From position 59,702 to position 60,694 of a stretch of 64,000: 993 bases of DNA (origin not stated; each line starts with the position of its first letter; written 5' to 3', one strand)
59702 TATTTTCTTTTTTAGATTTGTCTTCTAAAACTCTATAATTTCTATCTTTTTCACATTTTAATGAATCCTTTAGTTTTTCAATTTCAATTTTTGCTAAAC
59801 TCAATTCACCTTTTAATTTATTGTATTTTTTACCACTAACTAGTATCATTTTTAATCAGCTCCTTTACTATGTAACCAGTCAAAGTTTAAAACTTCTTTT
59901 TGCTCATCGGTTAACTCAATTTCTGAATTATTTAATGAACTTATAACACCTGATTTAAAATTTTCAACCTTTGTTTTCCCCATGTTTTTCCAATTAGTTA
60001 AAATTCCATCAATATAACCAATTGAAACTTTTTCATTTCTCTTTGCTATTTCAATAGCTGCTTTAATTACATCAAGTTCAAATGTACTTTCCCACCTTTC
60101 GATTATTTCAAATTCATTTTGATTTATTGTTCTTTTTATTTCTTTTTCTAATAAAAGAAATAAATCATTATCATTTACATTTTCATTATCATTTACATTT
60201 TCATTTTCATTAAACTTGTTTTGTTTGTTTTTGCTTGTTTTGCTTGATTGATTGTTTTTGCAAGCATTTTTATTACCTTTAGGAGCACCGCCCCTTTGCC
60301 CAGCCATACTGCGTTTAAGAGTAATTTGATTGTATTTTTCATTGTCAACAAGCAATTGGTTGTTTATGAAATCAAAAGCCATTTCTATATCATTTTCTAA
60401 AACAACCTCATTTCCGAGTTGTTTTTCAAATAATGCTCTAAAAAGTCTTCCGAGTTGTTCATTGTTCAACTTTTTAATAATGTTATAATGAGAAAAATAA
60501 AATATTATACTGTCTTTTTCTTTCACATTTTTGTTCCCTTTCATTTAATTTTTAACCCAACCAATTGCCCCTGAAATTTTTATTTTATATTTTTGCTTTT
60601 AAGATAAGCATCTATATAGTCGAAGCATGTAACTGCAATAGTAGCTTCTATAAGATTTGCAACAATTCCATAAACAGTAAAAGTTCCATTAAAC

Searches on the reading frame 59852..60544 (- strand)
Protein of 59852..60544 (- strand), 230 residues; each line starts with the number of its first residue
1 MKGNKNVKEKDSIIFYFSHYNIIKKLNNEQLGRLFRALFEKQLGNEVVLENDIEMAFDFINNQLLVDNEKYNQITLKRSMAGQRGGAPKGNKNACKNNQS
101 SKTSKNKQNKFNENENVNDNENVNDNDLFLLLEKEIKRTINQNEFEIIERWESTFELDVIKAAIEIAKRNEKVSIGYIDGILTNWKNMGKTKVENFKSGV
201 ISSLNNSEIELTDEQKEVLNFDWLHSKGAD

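Call 4: search_protein_families(library=pfam, proteins=[window:59852-60544:-], max_evalue=0.01)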
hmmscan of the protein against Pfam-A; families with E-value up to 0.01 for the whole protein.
window:59852-60544:- (230 aa): 2 families
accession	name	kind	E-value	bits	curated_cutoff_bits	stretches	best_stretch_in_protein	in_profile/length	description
PF19808.4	DUF6291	-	2.9e-17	63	27.2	1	12-89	1-79/79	Family of unknown function (DUF6291)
PF07261.16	DnaB_2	-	1e-12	48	22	1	132-195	4-69/74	Replication initiation and membrane attachment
